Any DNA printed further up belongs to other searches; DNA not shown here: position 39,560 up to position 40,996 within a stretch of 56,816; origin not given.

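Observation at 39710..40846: A sigma-tethered membrane protein that ends in a T9SS type-B sorting domain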

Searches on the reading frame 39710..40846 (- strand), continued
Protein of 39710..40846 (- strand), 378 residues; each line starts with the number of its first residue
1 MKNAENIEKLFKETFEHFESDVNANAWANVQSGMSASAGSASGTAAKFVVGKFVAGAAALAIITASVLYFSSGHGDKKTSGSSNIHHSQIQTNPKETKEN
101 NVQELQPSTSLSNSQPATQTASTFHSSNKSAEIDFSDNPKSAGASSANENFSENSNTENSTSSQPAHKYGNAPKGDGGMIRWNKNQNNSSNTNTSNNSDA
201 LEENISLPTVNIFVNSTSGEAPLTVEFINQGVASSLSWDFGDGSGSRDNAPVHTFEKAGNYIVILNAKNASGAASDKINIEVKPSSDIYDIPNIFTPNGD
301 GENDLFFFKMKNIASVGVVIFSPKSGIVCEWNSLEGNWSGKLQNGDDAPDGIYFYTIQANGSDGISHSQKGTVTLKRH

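Call 13: find_encoding_contigs(protein=P0033, flank=10000, max_places=2)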
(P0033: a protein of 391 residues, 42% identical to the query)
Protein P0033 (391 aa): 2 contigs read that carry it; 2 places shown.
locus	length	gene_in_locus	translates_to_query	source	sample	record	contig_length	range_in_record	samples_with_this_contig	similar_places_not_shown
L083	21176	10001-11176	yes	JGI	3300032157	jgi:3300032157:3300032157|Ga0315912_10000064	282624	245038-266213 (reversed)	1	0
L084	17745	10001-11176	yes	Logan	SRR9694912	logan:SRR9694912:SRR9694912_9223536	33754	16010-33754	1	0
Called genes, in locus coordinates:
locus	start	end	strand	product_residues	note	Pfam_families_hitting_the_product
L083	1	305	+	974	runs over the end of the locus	PF00801:PKD, PF18911:PKD_4, PF19081:Ig_7 (weak), PF22352:K319L-like_PKD (weak), PF18911:PKD_4, PF00801:PKD, PF13585:CHU_C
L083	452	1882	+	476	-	PF02321:OEP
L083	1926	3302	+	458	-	PF00364:Biotin_lipoyl (faint), PF25917:BSH_RND, PF25876:HH_MFP_RND, PF25893:HH_CzcB, PF25990:Beta-barrel_YknX (weak), PF26002:Beta-barrel_AprE, PF25975:CzcB_C (weak), PF25989:YknX_C, +2 more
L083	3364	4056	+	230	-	PF00814:TsaD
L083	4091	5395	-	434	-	PF00158:Sigma54_activat, PF14532:Sigma54_activ_2, PF07728:AAA_5 (faint), PF25601:AAA_lid_14, PF02954:HTH_8, PF18024:HTH_50 (weak)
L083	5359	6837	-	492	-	PF00919:UPF0004, PF04055:Radical_SAM, PF01938:TRAM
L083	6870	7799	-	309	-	PF11276:DUF3078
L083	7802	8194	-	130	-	PF01741:MscL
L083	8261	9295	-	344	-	PF01118:Semialdhyde_dh, PF02800:Gp_dh_C (faint), PF02774:Semialdhyde_dhC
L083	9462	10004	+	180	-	PF04542:Sigma70_r2, PF08281:Sigma70_r4_2, PF04545:Sigma70_r4 (weak)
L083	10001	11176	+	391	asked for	PF18911:PKD_4, PF00801:PKD, PF13585:CHU_C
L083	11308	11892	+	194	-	PF08281:Sigma70_r4_2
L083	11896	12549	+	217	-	-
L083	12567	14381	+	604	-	PF01541:GIY-YIG, PF27096:UvrC_M, PF22920:UvrC_RNaseH, PF08459:UvrC_RNaseH_dom, PF14520:HHH_5 (weak)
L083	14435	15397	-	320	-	PF19841:GldN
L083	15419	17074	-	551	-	PF12081:GldM_1st, PF21601:GldM_2nd, PF21602:GldM_3rd, PF12080:GldM_4th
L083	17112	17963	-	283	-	PF22827:GldL_N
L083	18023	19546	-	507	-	PF03781:FGE-sulfatase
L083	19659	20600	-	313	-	PF11751:PorP_SprF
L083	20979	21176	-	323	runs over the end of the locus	PF18962:Por_Secre_tail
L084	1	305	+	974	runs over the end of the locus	PF00801:PKD, PF18911:PKD_4, PF19081:Ig_7 (weak), PF22352:K319L-like_PKD (weak), PF18911:PKD_4, PF00801:PKD, PF13585:CHU_C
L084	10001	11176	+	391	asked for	PF18911:PKD_4, PF00801:PKD, PF13585:CHU_C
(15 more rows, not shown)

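Call 34: find_encoding_contigs(protein=P0062, flank=10000, max_places=1)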
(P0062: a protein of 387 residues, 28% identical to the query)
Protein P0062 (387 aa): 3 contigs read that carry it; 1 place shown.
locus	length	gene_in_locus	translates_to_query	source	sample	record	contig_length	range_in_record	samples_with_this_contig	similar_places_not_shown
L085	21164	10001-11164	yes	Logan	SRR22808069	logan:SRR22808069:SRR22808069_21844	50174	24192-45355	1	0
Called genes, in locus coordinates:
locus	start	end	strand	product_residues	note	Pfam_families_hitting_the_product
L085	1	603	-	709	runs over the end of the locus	PF03190:Thioredox_DsbH, PF13899:Thioredoxin_7, PF06662:C5-epim_C (faint)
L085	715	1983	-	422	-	-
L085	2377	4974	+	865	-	PF00317:Ribonuc_red_lgN, PF02867:Ribonuc_red_lgC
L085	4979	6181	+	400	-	PF13620:CarboxypepD_reg (weak), PF00691:OmpA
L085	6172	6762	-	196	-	-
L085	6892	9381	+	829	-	PF08245:Mur_ligase_M, PF01168:Ala_racemase_N, PF00842:Ala_racemase_C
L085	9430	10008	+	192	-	PF07638:Sigma70_ECF (weak), PF04542:Sigma70_r2, PF08281:Sigma70_r4_2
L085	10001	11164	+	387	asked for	PF00801:PKD (weak), PF18911:PKD_4, PF13860:FlgD_ig (faint), PF13585:CHU_C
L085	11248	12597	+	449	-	PF01266:DAO (faint), PF07992:Pyr_redox_2, PF13738:Pyr_redox_3, PF00070:Pyr_redox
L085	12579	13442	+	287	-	-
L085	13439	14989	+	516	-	PF12801:Fer4_5 (weak), PF13183:Fer4_8 (faint), PF12837:Fer4_6 (faint), PF13237:Fer4_10 (weak), PF12838:Fer4_7 (weak), PF13187:Fer4_9 (weak), PF14697:Fer4_21, PF00037:Fer4 (weak), +1 more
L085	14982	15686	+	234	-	PF00535:Glycos_transf_2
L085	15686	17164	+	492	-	PF13506:Glyco_transf_21, PF00535:Glycos_transf_2, PF13641:Glyco_tranf_2_3, PF13632:Glyco_trans_2_3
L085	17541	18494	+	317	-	PF09594:GT87 (weak), PF26314:MptA_B_family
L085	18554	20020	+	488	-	PF00289:Biotin_carb_N, PF01071:GARS_A (faint), PF02222:ATP-grasp, PF02786:CPSase_L_D2, PF07478:Dala_Dala_lig_C, PF02785:Biotin_carb_C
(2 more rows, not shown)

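Call 35: find_encoding_contigs(protein=P0074, flank=10000, max_places=1)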
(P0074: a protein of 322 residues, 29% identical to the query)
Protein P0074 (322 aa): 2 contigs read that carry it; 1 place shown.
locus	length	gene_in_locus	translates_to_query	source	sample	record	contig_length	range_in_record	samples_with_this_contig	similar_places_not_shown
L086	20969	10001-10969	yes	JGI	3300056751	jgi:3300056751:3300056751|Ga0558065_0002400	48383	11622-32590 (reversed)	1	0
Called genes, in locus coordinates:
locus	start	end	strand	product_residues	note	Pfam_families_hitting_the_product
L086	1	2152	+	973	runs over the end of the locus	PF13927:Ig_3 (faint), PF00801:PKD, PF18911:PKD_4, PF18962:Por_Secre_tail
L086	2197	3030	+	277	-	PF18962:Por_Secre_tail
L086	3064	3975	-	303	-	PF19089:DUF5777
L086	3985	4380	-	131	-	-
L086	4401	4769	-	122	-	-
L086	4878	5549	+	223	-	PF00072:Response_reg, PF00486:Trans_reg_C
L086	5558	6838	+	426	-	PF00512:HisKA, PF02518:HATPase_c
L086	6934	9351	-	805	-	PF22896:OB_RNR_1st (faint), PF08206:OB_RNB (weak), PF17849:OB_Dis3, PF17876:CSD2, PF00773:RNB, PF00575:S1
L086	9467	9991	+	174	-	PF04542:Sigma70_r2, PF08281:Sigma70_r4_2, PF04545:Sigma70_r4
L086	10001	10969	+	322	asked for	PF18911:PKD_4, PF00801:PKD (weak), PF13860:FlgD_ig (faint), PF13585:CHU_C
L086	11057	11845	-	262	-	PF00106:adh_short, PF13561:adh_short_C2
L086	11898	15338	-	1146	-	PF00289:Biotin_carb_N, PF02222:ATP-grasp, PF02786:CPSase_L_D2, PF07478:Dala_Dala_lig_C, PF02785:Biotin_carb_C, PF00682:HMGL-like, PF02436:PYC_OADA, PF00364:Biotin_lipoyl, +2 more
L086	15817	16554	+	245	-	PF00072:Response_reg, PF04397:LytTR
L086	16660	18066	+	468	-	PF13472:Lipase_GDSL_2 (weak)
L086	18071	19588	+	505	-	PF03062:MBOAT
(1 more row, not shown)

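Call 36: find_encoding_contigs(protein=P0066, flank=10000, max_places=1)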
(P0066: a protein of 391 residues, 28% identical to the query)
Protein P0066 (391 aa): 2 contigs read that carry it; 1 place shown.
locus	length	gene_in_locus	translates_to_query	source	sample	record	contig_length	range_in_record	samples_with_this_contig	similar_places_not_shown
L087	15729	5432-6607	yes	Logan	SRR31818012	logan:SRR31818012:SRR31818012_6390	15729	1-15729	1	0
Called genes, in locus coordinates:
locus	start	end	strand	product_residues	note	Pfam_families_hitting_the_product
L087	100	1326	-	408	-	PF00817:IMS, PF21999:IMS_HHH_1 (weak), PF11799:IMS_C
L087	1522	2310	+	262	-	PF01381:HTH_3, PF12844:HTH_19, PF13560:HTH_31, PF00717:Peptidase_S24 (weak)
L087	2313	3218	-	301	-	PF00005:ABC_tran, PF13304:AAA_21 (weak), PF13732:DrrA1-3_C (weak)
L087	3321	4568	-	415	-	PF07992:Pyr_redox_2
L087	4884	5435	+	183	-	PF04542:Sigma70_r2, PF08281:Sigma70_r4_2, PF04545:Sigma70_r4 (weak)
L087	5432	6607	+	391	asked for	PF13860:FlgD_ig (faint), PF00801:PKD, PF18911:PKD_4 (weak), PF13585:CHU_C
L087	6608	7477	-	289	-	PF01370:Epimerase, PF08338:DUF1731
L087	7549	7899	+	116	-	-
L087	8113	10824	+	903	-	PF16078:2-oxogl_dehyd_N, PF00676:E1_dh, PF02779:Transket_pyr, PF16870:OxoGdeHyase_C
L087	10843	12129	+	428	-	PF00364:Biotin_lipoyl, PF25997:BSH_YhbJ (faint), PF26018:BSH_RND_rel (faint), PF02817:E3_binding, PF00198:2-oxoacid_dh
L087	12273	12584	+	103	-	-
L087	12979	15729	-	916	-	?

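Call 39: search_protein_families(library=pfam, alignment_id=A4, max_evalue=0.001)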
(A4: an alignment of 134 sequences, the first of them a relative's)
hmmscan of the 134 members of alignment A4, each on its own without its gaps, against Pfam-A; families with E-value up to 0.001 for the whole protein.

A. member 1, P0001 (378 aa): 4 families
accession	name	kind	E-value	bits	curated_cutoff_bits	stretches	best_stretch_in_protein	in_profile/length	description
PF00801.26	PKD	-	7e-14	52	23.5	1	214-282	6-80/80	PKD domain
PF13585.12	CHU_C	-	3.8e-13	49.8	27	1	290-374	2-85/86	CHU_C Type IX secretion signal domain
PF18911.6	PKD_4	-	1.9e-12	47.5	27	1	223-281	22-82/85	PKD domain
PF18981.6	InlK_D3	-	2e-05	25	25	1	252-283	43-74/75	Internalin K domain (D3/D4)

B. families by the number of members that match (of 134 scanned): 13 families
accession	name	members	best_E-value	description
PF13585.12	CHU_C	120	7.5e-23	CHU_C Type IX secretion signal domain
PF18911.6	PKD_4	78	3.1e-16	PKD domain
PF00801.26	PKD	77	1.4e-15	PKD domain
PF13860.13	FlgD_ig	27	2.7e-07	FlgD Ig-like domain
PF18981.6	InlK_D3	11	4.9e-06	Internalin K domain (D3/D4)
PF16820.11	PKD_3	2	0.00013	PKD-like domain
PF18962.6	Por_Secre_tail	2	0.00044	Secretion system C-terminal sorting domain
PF05670.18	NFACT-R_1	1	6.6e-23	NFACT protein RNA binding domain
PF00059.27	Lectin_C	1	2.5e-11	Lectin C-type domain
PF21002.2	TMEM106_N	1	2.7e-05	Transmembrane protein 106 N-terminal region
PF20193.3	DUF6556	1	3.1e-05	Family of unknown function (DUF6556)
PF23248.1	KH_PARP14_2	1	0.00058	PARP14, second type I KH domain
PF09716.15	ETRAMP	1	0.00066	Malarial early transcribed membrane protein (ETRAMP)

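Call 68: predict_structure(alignment_id=A1)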
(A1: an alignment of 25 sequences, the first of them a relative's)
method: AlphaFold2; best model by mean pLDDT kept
length: 378 residues; sequences in the alignment: 25
mean_pLDDT: 63.0   pTM: 0.43
mean pLDDT of the five models: 63.0, 62.5, 62.4, 60.7, 59.9
residues with pLDDT >= 90: 142; 70-90: 30; 50-70: 28; < 50: 178
segments of 3 or more residues with pLDDT < 50: 31-115, 117-202
pLDDT, mean of each block of 10 residues (from residue 1): 57 56 51 41 34 32 39 36 28 30 32 33 33 34 29 28 32 38 36 37 64 94 94 91 95 96 94 94 95 92 93 97 93 96 93 97 93 94
secondary structure, 60 per line:
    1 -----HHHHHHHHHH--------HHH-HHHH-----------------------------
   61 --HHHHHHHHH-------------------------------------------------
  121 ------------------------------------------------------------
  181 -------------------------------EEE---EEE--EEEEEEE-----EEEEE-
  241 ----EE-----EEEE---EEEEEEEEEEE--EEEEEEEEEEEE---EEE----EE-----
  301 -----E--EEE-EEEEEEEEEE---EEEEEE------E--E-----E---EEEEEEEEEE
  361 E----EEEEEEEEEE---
elements in order: H6-15 H28-31 H63-71 E212-214 E218-220 E223-229 E235-239 E252-255 E259-269 E272-283 E287-289 E309-311 E313-322 E326-331 E351-361 E366-375

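Call 72: fold_search(model_id=the predicted structure, library=pdb)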
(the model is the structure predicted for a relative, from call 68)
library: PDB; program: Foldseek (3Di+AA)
matches with E <= 10: 1764; with E <= 0.001: 344
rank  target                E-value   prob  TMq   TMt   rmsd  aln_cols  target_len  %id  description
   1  6fg9_A                3.5e-08  1.00  0.19  0.10  13.2       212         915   15  Mouse SORCS2 ectodomain (sortilin related VPS10 domain containing receptor 2) (released 2018-08-01)
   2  6fg9_B                7.5e-08  1.00  0.20  0.10  12.6       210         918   15  Mouse SORCS2 ectodomain (sortilin related VPS10 domain containing receptor 2) (released 2018-08-01)
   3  6ffy_A                3.4e-07  1.00  0.21  0.10  11.8       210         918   14  Structure of the mouse SorCS2-NGF complex (released 2018-08-01)
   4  6za2_A                6.2e-07  1.00  0.21  0.09  16.1       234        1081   14  Crystal structure of dimeric latent PorU from Porphyromonas gingivalis (released 2021-09-29)
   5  6za2_B                9.5e-07  1.00  0.21  0.08  17.7       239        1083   13  Crystal structure of dimeric latent PorU from Porphyromonas gingivalis (released 2021-09-29)
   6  8s80_A                1.1e-06  1.00  0.16  0.25  14.0       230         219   12  Domains 4 and 5 of Sap S-layer protein from Bacillus anthracis (released 2024-11-20)
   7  1l0q_A                1.6e-06  1.00  0.20  0.19   1.3        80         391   31  Tandem YVTN beta-propeller and PKD domains from an archaeal surface layer protein (released 2002-11-06)
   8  4tn9_A                4.1e-06  1.00  0.19  0.77   2.3        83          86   31  Crystal structure of Clostridium histolyticum ColG collagenase polycystic kidney disease-like domain at 1.4 Angstrom r (released 2015-03-11)
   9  8s80_F                4.1e-06  1.00  0.17  0.27  13.3       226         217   11  Domains 4 and 5 of Sap S-layer protein from Bacillus anthracis (released 2024-11-20)
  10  9flw_A                4.3e-06  1.00  0.19  0.14  10.3       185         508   15  CryoEM structure of the fragment-6 (3571-4078) in the grappling hook protein A (GhpA) in the bacterium Aureispira sp.  (released 2024-10-16)
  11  7biz_A                4.3e-06  1.00  0.19  0.15  13.3       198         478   14  Structure of a B12 binding lipoprotein from Bacteroides thetaiotaomicron (released 2022-03-02)
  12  1ya5_A                4.5e-06  1.00  0.22  0.34   8.6       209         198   14  Crystal structure of the titin domains z1z2 in complex with telethonin (released 2005-12-20)
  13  2y72_A                5.6e-06  1.00  0.19  0.77   2.6        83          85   31  Crystal structure of the PKD Domain of Collagenase G from Clostridium Histolyticum at 1.18 Angstrom Resolution. (released 2011-09-28)
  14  2kzw_MODEL_1_A        5.6e-06  1.00  0.20  0.47  53.0       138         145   27  Solution NMR Structure of Q8PSA4 from Methanosarcina mazei, Northeast Structural Genomics Consortium Target Ma (released 2010-08-25)
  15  6fwx_A                5.6e-06  1.00  0.23  0.36   8.2       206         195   16  Chimeric titin Z1Z2-Z1Z2 tandem (Z1212) functionalized with a GRGDS exogenous peptide from fibronectin (released 2019-03-27)
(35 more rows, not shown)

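Call 86: search_protein_families(library=pfam, proteins=[L032:9215-10438:+], max_evalue=0.01)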
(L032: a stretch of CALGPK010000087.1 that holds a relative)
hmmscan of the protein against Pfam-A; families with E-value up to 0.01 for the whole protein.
L032:9215-10438:+ (407 aa): 3 families
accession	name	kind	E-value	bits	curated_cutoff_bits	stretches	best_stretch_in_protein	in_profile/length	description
PF13585.12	CHU_C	-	1e-17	64.5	27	1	319-405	2-86/86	CHU_C Type IX secretion signal domain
PF18911.6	PKD_4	-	6.3e-09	36.2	27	1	258-308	30-80/85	PKD domain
PF00801.26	PKD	-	9.3e-07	29.2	23.5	1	258-303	26-73/80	PKD domain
